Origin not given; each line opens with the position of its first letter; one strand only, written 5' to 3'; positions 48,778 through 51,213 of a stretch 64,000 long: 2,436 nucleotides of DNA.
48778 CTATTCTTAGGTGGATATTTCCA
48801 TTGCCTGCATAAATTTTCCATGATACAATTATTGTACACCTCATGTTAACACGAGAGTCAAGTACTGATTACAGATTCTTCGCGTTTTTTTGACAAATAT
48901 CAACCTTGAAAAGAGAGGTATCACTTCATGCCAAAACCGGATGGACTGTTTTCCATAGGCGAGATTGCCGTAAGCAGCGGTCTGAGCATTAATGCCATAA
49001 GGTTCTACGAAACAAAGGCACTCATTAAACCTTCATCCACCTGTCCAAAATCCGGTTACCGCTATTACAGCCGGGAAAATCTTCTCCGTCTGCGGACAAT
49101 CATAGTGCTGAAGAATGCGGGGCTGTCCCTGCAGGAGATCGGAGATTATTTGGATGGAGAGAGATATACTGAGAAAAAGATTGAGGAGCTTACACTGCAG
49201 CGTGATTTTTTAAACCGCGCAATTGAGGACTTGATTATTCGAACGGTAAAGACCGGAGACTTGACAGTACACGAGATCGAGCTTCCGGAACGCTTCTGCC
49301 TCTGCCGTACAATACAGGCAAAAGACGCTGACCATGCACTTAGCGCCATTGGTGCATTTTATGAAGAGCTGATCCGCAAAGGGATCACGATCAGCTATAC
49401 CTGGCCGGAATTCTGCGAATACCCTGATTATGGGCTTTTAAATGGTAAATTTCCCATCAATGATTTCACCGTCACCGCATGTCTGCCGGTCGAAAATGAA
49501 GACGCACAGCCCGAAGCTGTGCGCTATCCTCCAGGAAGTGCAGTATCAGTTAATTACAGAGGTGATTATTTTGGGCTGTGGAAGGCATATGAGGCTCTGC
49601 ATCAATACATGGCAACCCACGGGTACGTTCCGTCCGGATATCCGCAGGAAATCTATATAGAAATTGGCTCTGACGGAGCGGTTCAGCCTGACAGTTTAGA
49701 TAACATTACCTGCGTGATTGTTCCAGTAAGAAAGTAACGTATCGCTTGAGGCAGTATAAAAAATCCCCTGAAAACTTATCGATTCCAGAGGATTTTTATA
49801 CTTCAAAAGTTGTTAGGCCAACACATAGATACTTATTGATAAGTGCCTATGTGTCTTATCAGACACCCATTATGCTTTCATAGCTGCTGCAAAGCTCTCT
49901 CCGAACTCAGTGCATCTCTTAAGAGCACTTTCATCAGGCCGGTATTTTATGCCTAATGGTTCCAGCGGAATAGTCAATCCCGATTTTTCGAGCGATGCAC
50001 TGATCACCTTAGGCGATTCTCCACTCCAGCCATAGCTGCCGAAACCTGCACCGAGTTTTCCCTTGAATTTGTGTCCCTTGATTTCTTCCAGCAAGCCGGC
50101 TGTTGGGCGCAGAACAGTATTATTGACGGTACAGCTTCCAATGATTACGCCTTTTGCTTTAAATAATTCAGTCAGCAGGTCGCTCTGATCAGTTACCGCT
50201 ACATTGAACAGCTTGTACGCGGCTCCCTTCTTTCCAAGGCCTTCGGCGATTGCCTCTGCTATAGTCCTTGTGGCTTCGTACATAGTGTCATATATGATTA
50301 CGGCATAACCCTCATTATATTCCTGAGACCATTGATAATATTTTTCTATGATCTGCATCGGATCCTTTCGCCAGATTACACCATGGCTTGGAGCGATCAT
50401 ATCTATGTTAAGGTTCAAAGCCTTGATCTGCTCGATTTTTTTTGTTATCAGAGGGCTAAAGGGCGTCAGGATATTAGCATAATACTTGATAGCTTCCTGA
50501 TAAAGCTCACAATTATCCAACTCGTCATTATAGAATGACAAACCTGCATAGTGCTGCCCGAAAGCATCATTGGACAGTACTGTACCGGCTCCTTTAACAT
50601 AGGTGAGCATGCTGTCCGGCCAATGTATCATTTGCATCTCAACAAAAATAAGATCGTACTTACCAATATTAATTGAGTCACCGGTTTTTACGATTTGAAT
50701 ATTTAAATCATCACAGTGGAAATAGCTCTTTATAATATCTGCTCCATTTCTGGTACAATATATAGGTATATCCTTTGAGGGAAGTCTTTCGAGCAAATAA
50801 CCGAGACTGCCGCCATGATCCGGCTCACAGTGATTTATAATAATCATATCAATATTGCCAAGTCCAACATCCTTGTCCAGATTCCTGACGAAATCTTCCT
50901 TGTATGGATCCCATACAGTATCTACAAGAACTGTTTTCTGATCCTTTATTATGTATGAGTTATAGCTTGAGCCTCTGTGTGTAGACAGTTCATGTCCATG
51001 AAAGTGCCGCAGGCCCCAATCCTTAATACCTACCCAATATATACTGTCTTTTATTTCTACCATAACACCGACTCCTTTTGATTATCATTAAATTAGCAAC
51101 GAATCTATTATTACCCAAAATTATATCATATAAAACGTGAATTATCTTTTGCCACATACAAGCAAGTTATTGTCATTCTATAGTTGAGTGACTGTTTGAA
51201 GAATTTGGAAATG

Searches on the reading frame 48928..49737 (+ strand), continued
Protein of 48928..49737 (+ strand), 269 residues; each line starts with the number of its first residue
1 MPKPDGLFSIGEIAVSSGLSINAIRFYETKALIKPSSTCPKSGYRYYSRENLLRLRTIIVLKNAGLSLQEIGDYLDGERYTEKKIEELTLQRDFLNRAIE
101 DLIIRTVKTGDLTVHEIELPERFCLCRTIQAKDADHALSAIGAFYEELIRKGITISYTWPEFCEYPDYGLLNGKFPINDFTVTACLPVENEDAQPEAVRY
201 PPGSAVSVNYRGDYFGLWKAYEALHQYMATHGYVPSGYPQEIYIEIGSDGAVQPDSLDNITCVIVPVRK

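Call 22: find_encoding_contigs(protein=P0076, flank=8000, max_places=2)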
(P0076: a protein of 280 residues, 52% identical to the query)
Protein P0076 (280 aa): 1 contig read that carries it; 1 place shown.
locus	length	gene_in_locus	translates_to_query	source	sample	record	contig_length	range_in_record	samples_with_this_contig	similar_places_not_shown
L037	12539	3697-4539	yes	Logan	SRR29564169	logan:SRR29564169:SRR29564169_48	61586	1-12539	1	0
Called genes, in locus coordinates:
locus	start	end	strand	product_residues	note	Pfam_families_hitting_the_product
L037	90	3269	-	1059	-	PF14262:Cthe_2159 (weak), PF18998:Flg_new_2, PF00395:SLH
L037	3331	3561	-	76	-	PF14311:DUF4379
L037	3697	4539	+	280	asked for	PF00376:MerR, PF13411:MerR_1, PF06445:GyrI-like (weak)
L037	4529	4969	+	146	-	PF13527:Acetyltransf_9 (weak), PF00583:Acetyltransf_1, PF13508:Acetyltransf_7, PF08445:FR47 (faint)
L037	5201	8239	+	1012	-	PF01839:FG-GAP (faint), PF14783:BBS2_Mid (faint), PF13517:FG-GAP_3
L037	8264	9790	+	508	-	PF00501:AMP-binding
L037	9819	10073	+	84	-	PF00550:PP-binding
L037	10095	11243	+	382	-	PF03062:MBOAT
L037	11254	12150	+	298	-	-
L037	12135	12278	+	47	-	-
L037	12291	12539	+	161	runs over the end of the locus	PF00583:Acetyltransf_1, PF13673:Acetyltransf_10 (weak), PF13508:Acetyltransf_7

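Call 23: find_encoding_contigs(protein=P0078, flank=8000, max_places=2)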
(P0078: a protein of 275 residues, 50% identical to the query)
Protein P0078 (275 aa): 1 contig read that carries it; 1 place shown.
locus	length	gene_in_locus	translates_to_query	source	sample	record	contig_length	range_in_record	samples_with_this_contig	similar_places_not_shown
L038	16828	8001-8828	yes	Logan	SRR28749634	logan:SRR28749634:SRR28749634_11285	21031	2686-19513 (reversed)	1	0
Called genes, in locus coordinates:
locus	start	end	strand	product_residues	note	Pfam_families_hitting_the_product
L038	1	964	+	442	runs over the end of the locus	PF02885:Glycos_trans_3N, PF00591:Glycos_transf_3, PF07831:PYNP_C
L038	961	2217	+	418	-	PF00768:Peptidase_S11, PF13354:Beta-lactamase2, PF07943:PBP5_C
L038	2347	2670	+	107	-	PF01740:STAS, PF13466:STAS_2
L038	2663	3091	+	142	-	PF13581:HATPase_c_2, PF02518:HATPase_c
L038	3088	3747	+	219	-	PF04542:Sigma70_r2, PF04545:Sigma70_r4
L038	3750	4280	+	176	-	PF06908:YpsA, PF02481:DNA_processg_A (weak)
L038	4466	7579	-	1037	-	PF14262:Cthe_2159, PF18998:Flg_new_2, PF00395:SLH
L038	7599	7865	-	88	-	PF14311:DUF4379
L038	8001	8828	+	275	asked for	PF00376:MerR, PF13411:MerR_1, PF09278:MerR-DNA-bind (faint)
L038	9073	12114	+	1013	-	PF01839:FG-GAP (faint), PF14783:BBS2_Mid (faint), PF13517:FG-GAP_3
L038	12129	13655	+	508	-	PF00501:AMP-binding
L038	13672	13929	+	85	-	PF00550:PP-binding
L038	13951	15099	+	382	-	PF03062:MBOAT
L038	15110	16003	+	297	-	-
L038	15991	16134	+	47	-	-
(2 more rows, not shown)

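Call 33: predict_structure(alignment_id=A1)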
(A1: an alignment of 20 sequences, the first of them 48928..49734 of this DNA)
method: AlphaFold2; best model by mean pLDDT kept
length: 269 residues; sequences in the alignment: 20
mean_pLDDT: 82.1   pTM: 0.67
mean pLDDT of the five models: 82.1, 81.9, 81.0, 78.7, 72.6
residues with pLDDT >= 90: 80; 70-90: 148; 50-70: 39; < 50: 2
segments of 3 or more residues with pLDDT < 50: none
pLDDT, mean of each block of 10 residues (from residue 1): 83 93 95 92 92 93 88 79 80 81 84 91 84 75 83 74 57 56 79 80 90 84 93 86 60 76 89
secondary structure, 60 per line:
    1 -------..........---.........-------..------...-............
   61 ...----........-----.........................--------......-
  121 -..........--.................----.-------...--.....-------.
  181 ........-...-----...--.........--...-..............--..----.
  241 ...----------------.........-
elements in order: H10-17 H21-29 E45-47 H49-63 H68-75 H81-105 E114-119 E122-131 H134-150 E163-165 H168-172 E180-188 E198-200 E203-211 H218-231 E240-243 E260-268

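Call 37: fold_search(model_id=the predicted structure, library=pdb)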
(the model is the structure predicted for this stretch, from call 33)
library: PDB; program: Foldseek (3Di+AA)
matches with E <= 10: 497; with E <= 0.001: 82
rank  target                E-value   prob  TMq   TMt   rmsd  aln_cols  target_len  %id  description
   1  6xl5_G                7.4e-16  1.00  0.50  0.50   9.8       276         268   23  Cryo-EM structure of EcmrR-RNAP-promoter open complex (EcmrR-RPo) (released 2021-04-07)
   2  3q1m_A                5.3e-12  1.00  0.39  0.38  11.6       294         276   19  Crystal Structure of BmrR Dimer bound to DNA and the ligand 4-amino-quinaldine (released 2011-06-15)
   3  3iao                  5.6e-12  1.00  0.38  0.37  12.1       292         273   18  Conformational plasticity of the coiled coil domain of BmrR is required for bmr promoter binding-the unliganded structur (released 2010-04-14)
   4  5xbt_A                6.0e-12  1.00  0.37  0.37  18.6       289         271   19  The structure of BrlR bound to c-di-GMP (released 2018-05-02)
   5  5xql                  1.1e-11  1.00  0.37  0.37  18.6       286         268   19  Crystal structure of a Pseudomonas aeruginosa transcriptional regulator (released 2017-06-28)
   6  3d71_A                1.6e-11  1.00  0.43  0.42  11.2       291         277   16  Crystal structure of E253Q BMRR bound to 22 base pair promoter site (released 2008-08-26)
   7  3d6y_A                2.7e-11  1.00  0.40  0.39  12.4       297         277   18  Crystal structure of R275E mutant of BMRR bound to DNA and berberine (released 2008-08-26)
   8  3q5s_A                2.8e-11  1.00  0.39  0.39  11.1       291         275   18  Crystal structure of BmrR bound to Acetylcholine (released 2011-06-15)
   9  7ckq_G                3.0e-11  1.00  0.41  0.40  12.0       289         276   16  The cryo-EM structure of B. subtilis BmrR transcription activation complex (released 2020-12-16)
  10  1exi_A                4.0e-11  1.00  0.43  0.43  10.8       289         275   18  CRYSTAL STRUCTURE OF TRANSCRIPTION ACTIVATOR BMRR, FROM B. SUBTILIS, BOUND TO 21 BASE PAIR BMR OPERATOR AND TPSB (released 2001-01-24)
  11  3d70_A                1.6e-10  1.00  0.39  0.38  12.2       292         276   18  Crystal structure of E253A mutant of BMRR bound to 22-bp oligonucleotide (released 2008-08-26)
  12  5xbw_B                8.0e-10  1.00  0.38  0.37  19.3       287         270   20  The structure of BrlR (released 2018-05-02)
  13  5yc9_B                3.8e-09  1.00  0.40  0.42  19.8       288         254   18  Crystal structure of a Pseudomonas aeruginosa transcriptional regulator (released 2019-03-20)
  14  5xbw_A                4.8e-09  1.00  0.35  0.36  19.6       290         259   18  The structure of BrlR (released 2018-05-02)
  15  6wl5_A                1.4e-08  1.00  0.47  0.76   3.2       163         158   24  Crystal structure of EcmrR C-terminal domain (released 2021-04-07)
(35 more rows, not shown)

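Call 48: search_protein_families(library=padloc, proteins=[window:48928-49737:+, L032:7534-7833:-], max_evalue=0.01)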
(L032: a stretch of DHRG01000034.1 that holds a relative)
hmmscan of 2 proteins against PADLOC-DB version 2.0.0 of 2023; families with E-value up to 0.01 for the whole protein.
window:48928-49737:+ (269 aa): 1 family
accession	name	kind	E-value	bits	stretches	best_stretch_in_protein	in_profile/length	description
PDLC04133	mad1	-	2.9e-08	31.9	1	7-55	5-50/60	mads_1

L032:7534-7833:- (99 aa): 0 families

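Call 51: find_encoding_contigs(protein=P0001, flank=3000, max_places=3)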
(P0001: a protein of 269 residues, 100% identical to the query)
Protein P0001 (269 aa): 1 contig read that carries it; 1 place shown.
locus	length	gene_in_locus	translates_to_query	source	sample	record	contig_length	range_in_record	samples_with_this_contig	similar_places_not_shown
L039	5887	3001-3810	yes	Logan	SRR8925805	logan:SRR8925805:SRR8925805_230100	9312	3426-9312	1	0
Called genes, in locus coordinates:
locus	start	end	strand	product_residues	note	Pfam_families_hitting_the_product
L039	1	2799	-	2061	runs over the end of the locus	PF00395:SLH, PF09479:Flg_new, PF13229:Beta_helix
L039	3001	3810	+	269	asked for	PF13411:MerR_1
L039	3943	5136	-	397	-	PF00753:Lactamase_B (weak), PF19583:ODP, PF12706:Lactamase_B_2 (weak), PF00258:Flavodoxin_1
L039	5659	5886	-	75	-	?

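Call 60: search_protein_representatives(protein=window:48928-49734:+)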
Query: 269 residues. Proteins with E-value up to 0.001 (for the whole library): 9202; up to 1e-10: 233; up to 1e-30: 17. The best 150 are listed.
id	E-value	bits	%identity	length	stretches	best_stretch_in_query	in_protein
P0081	2.6e-88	312.0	56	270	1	1-268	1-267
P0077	1.7e-80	286.5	69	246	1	1-192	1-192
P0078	8.1e-80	284.2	50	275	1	1-269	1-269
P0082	2.2e-68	246.7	57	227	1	83-267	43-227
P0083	1.1e-54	201.8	56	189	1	105-267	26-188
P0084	1.6e-48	181.6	39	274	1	6-268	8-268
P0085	1.4e-41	158.8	36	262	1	6-267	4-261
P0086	5.9e-41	156.8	34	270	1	4-268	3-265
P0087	8.4e-41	156.3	37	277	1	7-250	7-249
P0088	6.0e-39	150.2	34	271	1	7-268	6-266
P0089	1.6e-37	145.5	33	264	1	5-267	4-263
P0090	6.2e-37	143.6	32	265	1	2-267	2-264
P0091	5.5e-36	140.5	36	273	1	6-268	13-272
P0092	3.7e-35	137.8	31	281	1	5-267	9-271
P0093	4.6e-34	134.2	31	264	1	4-267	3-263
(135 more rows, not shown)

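Call 61: find_encoding_contigs(protein=P0084, flank=6000, max_places=2)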
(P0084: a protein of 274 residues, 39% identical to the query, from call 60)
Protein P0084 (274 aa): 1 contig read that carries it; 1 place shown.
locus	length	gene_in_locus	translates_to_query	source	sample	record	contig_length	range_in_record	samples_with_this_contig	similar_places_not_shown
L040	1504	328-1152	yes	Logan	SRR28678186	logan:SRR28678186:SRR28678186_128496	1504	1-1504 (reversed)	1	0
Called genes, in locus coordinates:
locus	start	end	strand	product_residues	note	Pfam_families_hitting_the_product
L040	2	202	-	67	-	?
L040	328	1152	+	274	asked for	PF00376:MerR, PF13411:MerR_1, PF09278:MerR-DNA-bind (faint)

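Call 62: find_encoding_contigs(protein=P0085, flank=6000, max_places=2)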
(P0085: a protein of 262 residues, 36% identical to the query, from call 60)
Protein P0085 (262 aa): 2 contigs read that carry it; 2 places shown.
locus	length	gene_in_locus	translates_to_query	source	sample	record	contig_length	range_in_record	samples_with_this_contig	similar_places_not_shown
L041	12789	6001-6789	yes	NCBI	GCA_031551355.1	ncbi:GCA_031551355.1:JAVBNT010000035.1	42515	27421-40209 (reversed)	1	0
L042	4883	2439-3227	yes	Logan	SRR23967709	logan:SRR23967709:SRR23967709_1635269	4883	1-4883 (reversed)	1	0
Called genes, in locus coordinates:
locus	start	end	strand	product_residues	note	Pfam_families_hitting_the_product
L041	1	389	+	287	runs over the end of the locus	PF12773:DZR (faint), PF00412:LIM (faint), PF11781:Zn_ribbon_RRN7 (faint)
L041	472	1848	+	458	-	PF07690:MFS_1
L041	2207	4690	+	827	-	PF12729:4HB_MCP_1, PF00672:HAMP, PF00512:HisKA, PF02518:HATPase_c, PF00072:Response_reg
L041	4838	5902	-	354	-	PF00135:COesterase, PF20434:BD-FAE, PF07859:Abhydrolase_3, PF00326:Peptidase_S9 (faint)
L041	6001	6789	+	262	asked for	PF00376:MerR (weak), PF13411:MerR_1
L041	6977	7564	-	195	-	-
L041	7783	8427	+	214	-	-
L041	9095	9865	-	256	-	PF03372:Exo_endo_phos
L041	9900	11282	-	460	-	PF25917:BSH_RND (faint), PF25954:Beta-barrel_RND_2 (weak), PF25990:Beta-barrel_YknX, PF25975:CzcB_C (weak), PF25989:YknX_C (weak)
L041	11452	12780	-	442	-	PF12704:MacB_PCD, PF02687:FtsX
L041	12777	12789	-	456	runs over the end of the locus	PF25917:BSH_RND (faint), PF25973:BSH_CzcB (faint), PF25967:RND-MFP_C (faint), PF25954:Beta-barrel_RND_2 (faint), PF25990:Beta-barrel_YknX, PF25989:YknX_C, PF25975:CzcB_C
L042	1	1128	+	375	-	?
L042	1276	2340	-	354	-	PF00135:COesterase, PF20434:BD-FAE, PF07859:Abhydrolase_3, PF00326:Peptidase_S9 (faint)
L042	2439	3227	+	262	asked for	PF00376:MerR (weak), PF13411:MerR_1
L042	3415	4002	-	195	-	-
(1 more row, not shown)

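Call 63: find_encoding_contigs(protein=P0086, flank=5000, max_places=2)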
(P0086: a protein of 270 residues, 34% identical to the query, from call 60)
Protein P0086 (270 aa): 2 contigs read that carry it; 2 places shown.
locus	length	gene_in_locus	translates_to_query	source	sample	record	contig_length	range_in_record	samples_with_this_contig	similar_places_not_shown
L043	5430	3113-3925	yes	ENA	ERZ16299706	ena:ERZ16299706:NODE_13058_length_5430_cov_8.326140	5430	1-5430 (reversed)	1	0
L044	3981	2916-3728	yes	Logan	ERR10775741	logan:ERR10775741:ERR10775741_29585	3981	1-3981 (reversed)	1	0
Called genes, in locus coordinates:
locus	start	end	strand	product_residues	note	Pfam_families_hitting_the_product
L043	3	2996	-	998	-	?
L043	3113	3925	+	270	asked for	PF00376:MerR, PF13411:MerR_1, PF06445:GyrI-like (weak)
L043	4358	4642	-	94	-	-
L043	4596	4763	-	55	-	-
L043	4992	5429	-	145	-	?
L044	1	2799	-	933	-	?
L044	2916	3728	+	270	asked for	PF00376:MerR, PF13411:MerR_1, PF06445:GyrI-like (weak)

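Call 64: find_encoding_contigs(protein=P0087, flank=5000, max_places=2)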
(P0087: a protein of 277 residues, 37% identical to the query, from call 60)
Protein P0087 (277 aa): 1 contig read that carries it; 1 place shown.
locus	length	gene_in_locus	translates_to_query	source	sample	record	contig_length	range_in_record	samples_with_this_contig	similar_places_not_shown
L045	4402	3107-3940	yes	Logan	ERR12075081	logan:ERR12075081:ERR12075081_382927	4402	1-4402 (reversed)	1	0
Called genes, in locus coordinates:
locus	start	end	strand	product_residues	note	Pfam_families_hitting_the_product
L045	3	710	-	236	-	?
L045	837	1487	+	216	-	PF01081:Aldolase, PF02581:TMP-TENI (faint)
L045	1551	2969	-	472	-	PF00196:GerE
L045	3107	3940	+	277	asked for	PF00376:MerR, PF13411:MerR_1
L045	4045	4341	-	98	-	PF03992:ABM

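Call 65: find_encoding_contigs(protein=P0081, flank=6000, max_places=2)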
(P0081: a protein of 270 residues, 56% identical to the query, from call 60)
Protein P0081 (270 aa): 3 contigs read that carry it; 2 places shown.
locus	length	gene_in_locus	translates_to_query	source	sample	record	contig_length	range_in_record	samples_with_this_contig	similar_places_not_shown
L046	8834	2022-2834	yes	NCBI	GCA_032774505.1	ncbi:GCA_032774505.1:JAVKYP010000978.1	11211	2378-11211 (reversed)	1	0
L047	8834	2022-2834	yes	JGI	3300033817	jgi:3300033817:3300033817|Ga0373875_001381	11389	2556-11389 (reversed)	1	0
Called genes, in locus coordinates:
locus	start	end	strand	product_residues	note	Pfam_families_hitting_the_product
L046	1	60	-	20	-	?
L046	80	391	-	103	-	PF09505:Dimeth_Pyl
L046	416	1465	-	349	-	PF09505:Dimeth_Pyl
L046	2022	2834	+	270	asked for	PF00376:MerR, PF13411:MerR_1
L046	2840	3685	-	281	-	PF00376:MerR, PF13411:MerR_1, PF06445:GyrI-like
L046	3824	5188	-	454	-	PF00171:Aldedh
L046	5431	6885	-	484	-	PF00324:AA_permease, PF13520:AA_permease_2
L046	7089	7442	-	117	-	PF06249:EutQ, PF05899:Cupin_3 (weak)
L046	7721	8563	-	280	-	PF00376:MerR, PF13411:MerR_1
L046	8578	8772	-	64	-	PF24292:DUF7479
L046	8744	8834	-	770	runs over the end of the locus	PF14691:Fer4_20, PF00890:FAD_binding_2 (weak), PF01266:DAO, PF01593:Amino_oxidase (weak), PF03486:HI0933_like (weak), PF13450:NAD_binding_8, PF13183:Fer4_8, PF13534:Fer4_17, +2 more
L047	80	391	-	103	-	PF09505:Dimeth_Pyl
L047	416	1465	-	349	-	PF09505:Dimeth_Pyl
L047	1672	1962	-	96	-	-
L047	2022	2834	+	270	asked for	PF00376:MerR, PF13411:MerR_1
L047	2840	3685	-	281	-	PF00376:MerR, PF13411:MerR_1, PF06445:GyrI-like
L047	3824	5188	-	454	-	PF00171:Aldedh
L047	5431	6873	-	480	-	PF00324:AA_permease, PF13520:AA_permease_2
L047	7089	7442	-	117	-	PF06249:EutQ, PF05899:Cupin_3 (weak)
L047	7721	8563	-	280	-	PF00376:MerR, PF13411:MerR_1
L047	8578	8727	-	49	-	PF24292:DUF7479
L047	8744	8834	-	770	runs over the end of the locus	PF14691:Fer4_20, PF00890:FAD_binding_2 (weak), PF01266:DAO, PF01593:Amino_oxidase (weak), PF03486:HI0933_like (weak), PF13450:NAD_binding_8, PF13183:Fer4_8, PF13534:Fer4_17, +2 more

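Call 67: search_protein_families(library=pfam, proteins=[L043:3-2996:-, L044:1-2799:-, L016:1-4715:-])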
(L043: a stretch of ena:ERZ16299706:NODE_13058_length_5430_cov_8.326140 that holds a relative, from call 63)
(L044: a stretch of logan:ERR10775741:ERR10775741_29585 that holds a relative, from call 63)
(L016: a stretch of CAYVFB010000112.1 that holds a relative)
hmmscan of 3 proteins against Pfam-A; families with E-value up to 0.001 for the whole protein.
L043:3-2996:- (998 aa): 1 family
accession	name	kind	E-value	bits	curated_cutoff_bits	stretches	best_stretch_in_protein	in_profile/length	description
PF18889.6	Beta_helix_3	-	4e-19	68.7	27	2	579-599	1-18/20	Beta helix repeat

L044:1-2799:- (933 aa): 1 family
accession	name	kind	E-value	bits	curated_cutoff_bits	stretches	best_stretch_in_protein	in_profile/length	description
PF18889.6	Beta_helix_3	-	1.2e-19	70.4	27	2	579-599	1-18/20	Beta helix repeat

L016:1-4715:- (1571 aa): 3 families
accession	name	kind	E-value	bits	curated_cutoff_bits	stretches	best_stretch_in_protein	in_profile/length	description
PF09479.16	Flg_new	-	7e-57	189.9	27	4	313-377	1-65/65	Listeria-Bacteroides repeat domain (List_Bact_rpt)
PF00395.25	SLH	-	3.9e-33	113.6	20.8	3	38-78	1-41/44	S-layer homology domain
PF18998.6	Flg_new_2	-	2.5e-05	24.6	23.6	0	1257-1294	32-72/73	Divergent InlB B-repeat domain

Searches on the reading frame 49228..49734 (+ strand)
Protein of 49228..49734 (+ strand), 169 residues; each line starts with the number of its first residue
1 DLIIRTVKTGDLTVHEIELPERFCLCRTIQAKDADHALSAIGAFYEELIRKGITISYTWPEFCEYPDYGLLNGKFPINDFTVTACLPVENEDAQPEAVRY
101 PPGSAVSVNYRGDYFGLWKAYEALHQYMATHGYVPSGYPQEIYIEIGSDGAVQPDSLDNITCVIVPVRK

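Call 6: search_protein_families(library=pfam, proteins=[window:49228-49734:+], max_evalue=10)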
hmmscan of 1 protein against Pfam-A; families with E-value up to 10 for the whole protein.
window:49228-49734:+ (169 aa): 0 families

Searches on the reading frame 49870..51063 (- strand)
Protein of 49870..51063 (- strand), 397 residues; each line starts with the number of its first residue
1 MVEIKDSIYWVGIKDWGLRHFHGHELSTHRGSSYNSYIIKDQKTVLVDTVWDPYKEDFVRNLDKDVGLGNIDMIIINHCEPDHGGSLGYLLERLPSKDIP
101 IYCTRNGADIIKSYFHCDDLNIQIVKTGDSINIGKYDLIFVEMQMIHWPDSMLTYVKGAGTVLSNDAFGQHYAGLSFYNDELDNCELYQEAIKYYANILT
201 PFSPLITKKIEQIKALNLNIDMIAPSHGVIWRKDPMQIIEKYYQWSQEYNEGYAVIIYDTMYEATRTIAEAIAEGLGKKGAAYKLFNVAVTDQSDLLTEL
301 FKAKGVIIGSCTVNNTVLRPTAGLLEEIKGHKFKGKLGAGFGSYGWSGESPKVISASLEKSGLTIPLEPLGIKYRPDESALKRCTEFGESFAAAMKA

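Call 3: search_protein_families(library=pfam, proteins=[window:49870-51063:-])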
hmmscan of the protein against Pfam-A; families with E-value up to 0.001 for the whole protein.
window:49870-51063:- (397 aa): 5 families
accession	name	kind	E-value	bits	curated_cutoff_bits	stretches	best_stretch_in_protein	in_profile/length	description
PF19583.5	ODP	-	1.4e-15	58.1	27.2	1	35-228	4-194/194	ODP family beta lactamase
PF00258.30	Flavodoxin_1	-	9.2e-14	52.2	25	1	256-387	1-142/143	Flavodoxin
PF00753.33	Lactamase_B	-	1.7e-07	31.8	22.7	1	33-96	5-69/196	Metallo-beta-lactamase superfamily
PF12706.13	Lactamase_B_2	-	2.5e-07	30.9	27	1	44-149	2-116/200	Beta-lactamase superfamily domain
PF16661.11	Lactamase_B_6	-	0.00015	21.7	27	1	41-105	5-73/193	Metallo-beta-lactamase superfamily domain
